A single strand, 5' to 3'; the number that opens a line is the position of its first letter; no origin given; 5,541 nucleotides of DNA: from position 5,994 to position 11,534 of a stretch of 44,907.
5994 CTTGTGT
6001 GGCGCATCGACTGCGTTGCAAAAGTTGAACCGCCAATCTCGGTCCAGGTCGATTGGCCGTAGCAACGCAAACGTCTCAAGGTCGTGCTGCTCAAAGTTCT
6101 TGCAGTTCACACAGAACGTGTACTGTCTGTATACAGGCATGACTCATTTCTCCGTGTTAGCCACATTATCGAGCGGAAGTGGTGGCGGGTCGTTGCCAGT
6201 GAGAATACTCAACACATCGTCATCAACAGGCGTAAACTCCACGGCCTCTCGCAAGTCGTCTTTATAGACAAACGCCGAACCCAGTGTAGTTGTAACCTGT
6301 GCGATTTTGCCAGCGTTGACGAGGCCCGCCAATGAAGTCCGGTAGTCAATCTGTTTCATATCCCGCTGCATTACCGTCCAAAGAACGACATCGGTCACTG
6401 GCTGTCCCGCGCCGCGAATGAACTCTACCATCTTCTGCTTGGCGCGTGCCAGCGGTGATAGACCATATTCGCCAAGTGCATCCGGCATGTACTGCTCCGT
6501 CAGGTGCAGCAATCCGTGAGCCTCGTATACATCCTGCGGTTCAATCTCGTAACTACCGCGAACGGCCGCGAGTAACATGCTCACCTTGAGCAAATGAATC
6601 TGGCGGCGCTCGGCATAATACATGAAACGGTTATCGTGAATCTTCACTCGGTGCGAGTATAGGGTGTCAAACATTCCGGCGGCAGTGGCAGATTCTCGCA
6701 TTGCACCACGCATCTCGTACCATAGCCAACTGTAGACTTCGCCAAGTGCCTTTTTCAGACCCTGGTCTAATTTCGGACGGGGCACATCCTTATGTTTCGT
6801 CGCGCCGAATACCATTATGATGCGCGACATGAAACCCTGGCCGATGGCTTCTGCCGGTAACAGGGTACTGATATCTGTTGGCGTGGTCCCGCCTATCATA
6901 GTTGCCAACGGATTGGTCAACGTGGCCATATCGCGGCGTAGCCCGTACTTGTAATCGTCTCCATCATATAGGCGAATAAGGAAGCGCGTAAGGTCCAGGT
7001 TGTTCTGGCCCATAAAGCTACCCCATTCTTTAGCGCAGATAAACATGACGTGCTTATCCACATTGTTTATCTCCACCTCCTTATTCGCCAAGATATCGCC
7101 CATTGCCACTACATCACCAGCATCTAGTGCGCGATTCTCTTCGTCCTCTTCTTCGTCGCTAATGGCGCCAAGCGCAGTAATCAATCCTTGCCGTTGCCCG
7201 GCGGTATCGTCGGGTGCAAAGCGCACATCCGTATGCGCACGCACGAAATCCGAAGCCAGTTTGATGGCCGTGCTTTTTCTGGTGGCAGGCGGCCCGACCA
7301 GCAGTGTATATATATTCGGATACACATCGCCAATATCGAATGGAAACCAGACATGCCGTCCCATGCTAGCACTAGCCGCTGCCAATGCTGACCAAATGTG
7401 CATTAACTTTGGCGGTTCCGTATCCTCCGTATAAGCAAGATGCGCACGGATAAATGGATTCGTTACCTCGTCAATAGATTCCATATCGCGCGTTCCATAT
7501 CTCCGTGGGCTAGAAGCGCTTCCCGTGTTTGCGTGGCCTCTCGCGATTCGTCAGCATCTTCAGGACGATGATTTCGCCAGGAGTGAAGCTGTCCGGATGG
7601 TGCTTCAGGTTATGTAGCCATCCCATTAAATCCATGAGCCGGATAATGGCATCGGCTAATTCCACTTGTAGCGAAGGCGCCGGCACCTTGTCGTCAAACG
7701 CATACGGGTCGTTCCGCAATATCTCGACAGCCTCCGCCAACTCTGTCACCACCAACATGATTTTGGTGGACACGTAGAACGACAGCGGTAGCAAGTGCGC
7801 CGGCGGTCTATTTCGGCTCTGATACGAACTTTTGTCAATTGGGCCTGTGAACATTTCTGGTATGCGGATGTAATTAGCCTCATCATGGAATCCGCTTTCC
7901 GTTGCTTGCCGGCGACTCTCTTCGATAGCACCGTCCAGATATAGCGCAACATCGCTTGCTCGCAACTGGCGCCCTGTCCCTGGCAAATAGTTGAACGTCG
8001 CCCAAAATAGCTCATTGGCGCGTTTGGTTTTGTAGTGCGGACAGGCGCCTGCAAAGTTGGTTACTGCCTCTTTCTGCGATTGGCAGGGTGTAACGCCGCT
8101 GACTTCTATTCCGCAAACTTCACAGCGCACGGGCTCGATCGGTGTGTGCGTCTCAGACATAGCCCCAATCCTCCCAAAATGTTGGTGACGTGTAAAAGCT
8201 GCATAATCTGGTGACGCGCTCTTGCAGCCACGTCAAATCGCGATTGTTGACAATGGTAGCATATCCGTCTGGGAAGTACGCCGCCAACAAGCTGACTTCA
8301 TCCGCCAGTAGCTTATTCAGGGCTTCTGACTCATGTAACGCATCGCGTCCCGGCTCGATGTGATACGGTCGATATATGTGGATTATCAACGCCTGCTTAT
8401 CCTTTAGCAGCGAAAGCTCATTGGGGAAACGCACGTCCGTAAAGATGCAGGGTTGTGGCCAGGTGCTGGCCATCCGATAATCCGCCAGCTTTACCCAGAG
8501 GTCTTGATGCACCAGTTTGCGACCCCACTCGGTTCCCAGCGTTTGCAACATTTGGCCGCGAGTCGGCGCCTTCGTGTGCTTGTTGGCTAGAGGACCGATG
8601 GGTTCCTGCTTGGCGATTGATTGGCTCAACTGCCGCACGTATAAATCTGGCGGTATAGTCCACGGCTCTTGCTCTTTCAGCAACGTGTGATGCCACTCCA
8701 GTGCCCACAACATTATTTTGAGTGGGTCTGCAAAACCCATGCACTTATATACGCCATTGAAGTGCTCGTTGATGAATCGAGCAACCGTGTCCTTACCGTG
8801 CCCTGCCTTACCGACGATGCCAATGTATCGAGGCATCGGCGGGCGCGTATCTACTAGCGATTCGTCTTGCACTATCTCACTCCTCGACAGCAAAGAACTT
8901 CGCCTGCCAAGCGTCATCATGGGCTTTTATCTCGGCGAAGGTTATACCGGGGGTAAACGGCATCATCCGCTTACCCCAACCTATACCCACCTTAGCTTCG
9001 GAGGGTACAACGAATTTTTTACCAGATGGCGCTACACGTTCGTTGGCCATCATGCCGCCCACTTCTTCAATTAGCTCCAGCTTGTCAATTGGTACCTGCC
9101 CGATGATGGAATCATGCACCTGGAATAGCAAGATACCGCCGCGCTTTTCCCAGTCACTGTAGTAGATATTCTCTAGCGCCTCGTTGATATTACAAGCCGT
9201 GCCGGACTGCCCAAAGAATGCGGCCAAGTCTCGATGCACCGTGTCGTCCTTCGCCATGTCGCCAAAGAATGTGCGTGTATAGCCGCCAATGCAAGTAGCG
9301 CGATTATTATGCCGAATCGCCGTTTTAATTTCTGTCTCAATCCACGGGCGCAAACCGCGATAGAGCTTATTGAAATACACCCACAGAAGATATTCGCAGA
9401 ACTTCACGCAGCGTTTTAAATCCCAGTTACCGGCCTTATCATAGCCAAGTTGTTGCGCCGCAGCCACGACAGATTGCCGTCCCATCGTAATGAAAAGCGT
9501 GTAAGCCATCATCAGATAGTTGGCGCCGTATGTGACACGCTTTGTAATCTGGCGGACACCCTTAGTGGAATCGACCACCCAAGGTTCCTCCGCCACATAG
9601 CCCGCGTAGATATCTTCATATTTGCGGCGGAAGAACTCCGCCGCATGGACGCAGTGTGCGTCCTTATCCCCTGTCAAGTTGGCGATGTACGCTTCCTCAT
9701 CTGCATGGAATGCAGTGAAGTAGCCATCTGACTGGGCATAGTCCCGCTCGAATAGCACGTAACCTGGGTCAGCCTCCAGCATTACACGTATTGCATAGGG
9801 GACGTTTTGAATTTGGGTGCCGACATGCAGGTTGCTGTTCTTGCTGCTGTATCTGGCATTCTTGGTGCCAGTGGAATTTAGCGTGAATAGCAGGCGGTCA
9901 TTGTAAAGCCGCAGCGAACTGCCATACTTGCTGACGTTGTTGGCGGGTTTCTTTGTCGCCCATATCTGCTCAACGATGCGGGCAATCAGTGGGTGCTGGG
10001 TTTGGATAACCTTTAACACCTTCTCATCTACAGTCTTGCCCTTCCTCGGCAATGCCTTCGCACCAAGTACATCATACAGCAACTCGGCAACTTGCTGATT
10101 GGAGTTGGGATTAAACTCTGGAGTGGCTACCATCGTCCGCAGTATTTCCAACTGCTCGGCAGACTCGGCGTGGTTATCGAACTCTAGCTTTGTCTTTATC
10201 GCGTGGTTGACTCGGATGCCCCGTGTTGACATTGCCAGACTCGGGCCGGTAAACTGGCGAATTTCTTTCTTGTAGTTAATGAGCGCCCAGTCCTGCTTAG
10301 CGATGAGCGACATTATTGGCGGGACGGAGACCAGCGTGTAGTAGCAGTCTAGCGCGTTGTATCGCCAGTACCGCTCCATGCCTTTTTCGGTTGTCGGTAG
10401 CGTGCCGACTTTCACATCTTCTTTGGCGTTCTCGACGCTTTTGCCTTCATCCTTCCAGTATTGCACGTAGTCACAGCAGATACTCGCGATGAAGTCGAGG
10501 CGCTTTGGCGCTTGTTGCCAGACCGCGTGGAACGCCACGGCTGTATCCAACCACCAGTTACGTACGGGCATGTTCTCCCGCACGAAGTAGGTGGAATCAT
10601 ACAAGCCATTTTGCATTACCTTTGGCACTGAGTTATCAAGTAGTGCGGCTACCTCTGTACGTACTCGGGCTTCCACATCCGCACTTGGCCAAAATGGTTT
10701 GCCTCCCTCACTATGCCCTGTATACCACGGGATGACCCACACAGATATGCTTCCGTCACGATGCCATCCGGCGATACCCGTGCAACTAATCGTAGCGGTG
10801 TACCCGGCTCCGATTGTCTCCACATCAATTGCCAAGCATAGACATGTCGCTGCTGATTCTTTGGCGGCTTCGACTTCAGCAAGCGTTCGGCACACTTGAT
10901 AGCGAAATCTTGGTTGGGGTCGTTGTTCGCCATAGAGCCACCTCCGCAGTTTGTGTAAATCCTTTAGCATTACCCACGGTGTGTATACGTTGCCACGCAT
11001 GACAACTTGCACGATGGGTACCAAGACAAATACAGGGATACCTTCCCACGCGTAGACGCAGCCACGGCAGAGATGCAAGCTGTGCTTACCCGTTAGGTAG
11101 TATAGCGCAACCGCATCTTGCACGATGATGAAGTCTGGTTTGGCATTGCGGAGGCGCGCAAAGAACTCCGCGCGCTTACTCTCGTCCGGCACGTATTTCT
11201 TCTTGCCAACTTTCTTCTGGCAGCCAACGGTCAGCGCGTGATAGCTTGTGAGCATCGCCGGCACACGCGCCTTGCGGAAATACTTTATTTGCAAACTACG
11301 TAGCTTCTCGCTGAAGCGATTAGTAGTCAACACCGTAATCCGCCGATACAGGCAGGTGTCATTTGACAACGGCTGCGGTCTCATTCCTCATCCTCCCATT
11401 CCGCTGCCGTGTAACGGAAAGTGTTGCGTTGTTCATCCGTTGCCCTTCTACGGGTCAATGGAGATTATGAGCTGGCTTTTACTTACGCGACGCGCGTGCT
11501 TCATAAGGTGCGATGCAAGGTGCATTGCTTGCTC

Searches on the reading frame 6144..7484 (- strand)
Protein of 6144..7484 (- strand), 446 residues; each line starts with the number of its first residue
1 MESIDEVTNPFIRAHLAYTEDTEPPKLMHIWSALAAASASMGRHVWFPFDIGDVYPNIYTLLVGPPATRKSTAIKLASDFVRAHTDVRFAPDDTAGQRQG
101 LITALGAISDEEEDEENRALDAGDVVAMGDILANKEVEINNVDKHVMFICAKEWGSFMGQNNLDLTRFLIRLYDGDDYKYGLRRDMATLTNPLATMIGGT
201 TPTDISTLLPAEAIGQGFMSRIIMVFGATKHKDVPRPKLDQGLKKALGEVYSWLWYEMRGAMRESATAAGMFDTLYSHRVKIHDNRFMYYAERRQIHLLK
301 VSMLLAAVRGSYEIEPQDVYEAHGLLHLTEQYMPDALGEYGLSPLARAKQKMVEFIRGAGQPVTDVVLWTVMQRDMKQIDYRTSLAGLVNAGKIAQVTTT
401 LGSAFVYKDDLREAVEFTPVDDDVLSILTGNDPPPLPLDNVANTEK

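Call 51: search_protein_families(library=phrogs, proteins=[window:6144-7484:-], max_evalue=0.001)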
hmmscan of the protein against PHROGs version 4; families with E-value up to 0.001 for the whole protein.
window:6144-7484:- (446 aa): 4 families
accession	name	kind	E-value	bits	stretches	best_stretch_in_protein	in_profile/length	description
phrog_14296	-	DNA, RNA and nucleotide metabolism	2e-56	192.8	1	10-399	3-380/417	DNA primase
phrog_5311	-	DNA, RNA and nucleotide metabolism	5.3e-14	52.4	1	12-397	267-665/692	helicase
phrog_3022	-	DNA, RNA and nucleotide metabolism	3.3e-10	40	1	185-313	521-660/788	DNA primase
phrog_2373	-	DNA, RNA and nucleotide metabolism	7.6e-05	22.5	0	14-81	69-136/515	DNA helicase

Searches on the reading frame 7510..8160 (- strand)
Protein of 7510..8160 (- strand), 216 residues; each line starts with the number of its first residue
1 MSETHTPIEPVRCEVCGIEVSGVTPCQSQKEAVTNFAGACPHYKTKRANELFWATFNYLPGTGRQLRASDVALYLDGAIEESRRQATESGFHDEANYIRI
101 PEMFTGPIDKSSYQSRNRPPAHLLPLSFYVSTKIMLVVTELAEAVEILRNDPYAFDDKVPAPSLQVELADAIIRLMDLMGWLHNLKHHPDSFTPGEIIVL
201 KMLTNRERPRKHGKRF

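Call 51: search_protein_families(library=phrogs, proteins=[window:7510-8160:-], max_evalue=0.001)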
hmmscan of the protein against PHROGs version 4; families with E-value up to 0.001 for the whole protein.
window:7510-8160:- (216 aa): 4 families
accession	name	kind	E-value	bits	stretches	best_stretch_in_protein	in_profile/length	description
phrog_5658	-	other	2.2e-13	51.2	1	129-208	335-405/421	pyrophosphatase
phrog_3301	-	other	4.9e-11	43.9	1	70-216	45-168/169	pyrophosphatase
phrog_9236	-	other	2.1e-09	38.4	0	155-181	77-102/191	pyrophosphatase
phrog_6945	-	unknown function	1.2e-06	29.2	1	134-178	189-232/270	-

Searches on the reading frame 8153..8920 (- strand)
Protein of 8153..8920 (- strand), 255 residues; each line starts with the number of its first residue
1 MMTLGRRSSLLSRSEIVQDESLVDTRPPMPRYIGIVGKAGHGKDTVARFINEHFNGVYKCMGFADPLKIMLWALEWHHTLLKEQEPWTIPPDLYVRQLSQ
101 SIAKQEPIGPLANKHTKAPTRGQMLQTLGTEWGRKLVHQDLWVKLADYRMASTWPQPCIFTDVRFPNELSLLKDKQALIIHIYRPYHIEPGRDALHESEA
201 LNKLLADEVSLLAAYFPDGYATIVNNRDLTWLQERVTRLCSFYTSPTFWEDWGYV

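Call 51: search_protein_families(library=phrogs, proteins=[window:8153-8920:-], max_evalue=0.001)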
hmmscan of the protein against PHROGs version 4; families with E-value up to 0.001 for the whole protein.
window:8153-8920:- (255 aa): 1 family
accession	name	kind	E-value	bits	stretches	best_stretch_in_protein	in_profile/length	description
phrog_139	-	other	3.4e-36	126.3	1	23-237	76-257/342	deoxynucleoside monophosphate kinase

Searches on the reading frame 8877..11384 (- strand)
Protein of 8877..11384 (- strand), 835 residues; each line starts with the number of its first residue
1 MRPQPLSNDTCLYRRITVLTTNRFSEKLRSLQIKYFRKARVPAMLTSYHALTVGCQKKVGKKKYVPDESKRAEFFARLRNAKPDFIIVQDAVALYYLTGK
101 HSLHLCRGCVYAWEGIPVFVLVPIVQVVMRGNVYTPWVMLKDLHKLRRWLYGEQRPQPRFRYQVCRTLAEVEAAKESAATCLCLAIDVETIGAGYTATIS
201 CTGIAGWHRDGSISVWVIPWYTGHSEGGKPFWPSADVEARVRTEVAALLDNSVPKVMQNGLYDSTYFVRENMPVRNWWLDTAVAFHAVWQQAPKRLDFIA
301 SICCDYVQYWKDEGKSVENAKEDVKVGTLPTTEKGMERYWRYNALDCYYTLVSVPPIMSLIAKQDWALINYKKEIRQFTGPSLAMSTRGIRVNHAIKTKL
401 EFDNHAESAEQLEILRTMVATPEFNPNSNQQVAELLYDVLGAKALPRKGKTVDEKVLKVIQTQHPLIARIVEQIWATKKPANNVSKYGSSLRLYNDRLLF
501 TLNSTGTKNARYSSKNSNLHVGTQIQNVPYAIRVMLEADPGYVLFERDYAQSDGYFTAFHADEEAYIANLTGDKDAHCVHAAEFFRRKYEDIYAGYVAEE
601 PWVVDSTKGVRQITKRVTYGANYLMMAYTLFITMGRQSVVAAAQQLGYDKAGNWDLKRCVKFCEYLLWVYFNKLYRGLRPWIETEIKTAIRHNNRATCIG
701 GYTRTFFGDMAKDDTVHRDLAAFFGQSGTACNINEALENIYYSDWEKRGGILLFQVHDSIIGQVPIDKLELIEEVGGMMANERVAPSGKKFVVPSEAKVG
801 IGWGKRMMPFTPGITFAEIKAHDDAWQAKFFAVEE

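Call 15: search_dna_similar(query=window:8877-11384:-, collection=phages, mode=protein, max_rows=25)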
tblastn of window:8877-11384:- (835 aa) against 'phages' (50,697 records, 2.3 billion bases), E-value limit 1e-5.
Records with a match: 164; places in all: 164; records where one place covers at least 80% of the query: 4.
Best place of each record, by identity: <60% 164.
By first word of the organism name: Gordonia 22; Pseudomonas 20; Bacteriophage 12; Vibrio 11; Thermus 11; Salmonella 11; Rhizobium 11; Clostridium 10; Erwinia 8; Serratia 6; and 21 more.
By host as written in the record: - 21; Gordonia rubripertincta NRRL B-16540 17; Pseudomonas aeruginosa 16; Vibrio breoganii 10; Clostridium perfringens 7; Serratia marcescens 6; Thermus thermophilus 6; Stenotrophomonas maltophilia 6; and 42 more.
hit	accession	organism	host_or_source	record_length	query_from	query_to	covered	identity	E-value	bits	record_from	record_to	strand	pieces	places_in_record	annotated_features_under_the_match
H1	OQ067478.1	Polaromonas phage Tiera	Polaromonas sp.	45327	134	806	81%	28.0%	8e-61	231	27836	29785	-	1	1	DNA polymerase I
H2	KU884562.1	Pseudomonas phage PaMx35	Pseudomonas aeruginosa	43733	137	798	79%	27.9%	2e-57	220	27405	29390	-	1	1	putative DNA polymerase I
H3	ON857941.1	Pseudomonas phage vB_PaeP_FBPa48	Pseudomonas sp.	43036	137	798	79%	27.8%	2e-58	223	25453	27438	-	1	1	DNA polymerase I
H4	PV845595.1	Pseudomonas phage Ph_15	Pseudomonas aeruginosa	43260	137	798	79%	27.8%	1e-57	221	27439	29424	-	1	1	putative DNA polymerase I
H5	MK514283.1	Pseudomonas phage vB_PaeP_TF17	Psuedomonas aeruginosa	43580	137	798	79%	27.6%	1e-57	221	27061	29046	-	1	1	putative DNA polymerase I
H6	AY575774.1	Pseudomonas phage PaP2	-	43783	137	798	79%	27.6%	1e-57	221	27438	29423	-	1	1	orf31: p31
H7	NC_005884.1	Pseudomonas phage PaP2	Pseudomonas aeruginosa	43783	137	798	79%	27.6%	1e-57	221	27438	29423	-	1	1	DNA polymerase I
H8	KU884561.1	Pseudomonas phage PaMx33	Pseudomonas aeruginosa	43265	137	798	79%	27.6%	4e-57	219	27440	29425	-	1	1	putative DNA polymerase I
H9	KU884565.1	Pseudomonas phage PaMx46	Pseudomonas aeruginosa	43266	137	798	79%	27.6%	4e-57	219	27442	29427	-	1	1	putative DNA polymerase I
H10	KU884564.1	Pseudomonas phage PaMx43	Pseudomonas aeruginosa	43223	137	798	79%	27.5%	2e-57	220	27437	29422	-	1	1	putative DNA polymerase I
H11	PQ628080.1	Pseudomonas phage Neko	Pseudomonas aeruginosa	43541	137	798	79%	27.5%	2e-57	220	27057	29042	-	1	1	DNA polymerase I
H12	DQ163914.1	Pseudomonas phage 119X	-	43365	137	798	79%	27.5%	3e-57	220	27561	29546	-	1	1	record has no annotation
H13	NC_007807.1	Pseudomonas phage 119X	Pseudomonas aeruginosa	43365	137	798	79%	27.5%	3e-57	220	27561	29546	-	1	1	119X_gp31: DNA polymerase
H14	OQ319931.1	Pseudomonas phage 20Aug470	Pseudomonas aeruginosa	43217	137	798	79%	27.5%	3e-57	219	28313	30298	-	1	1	hypothetical protein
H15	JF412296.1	EBPR podovirus 3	-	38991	137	804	80%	26.6%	5e-53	207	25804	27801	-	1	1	gp30: DNA polymerase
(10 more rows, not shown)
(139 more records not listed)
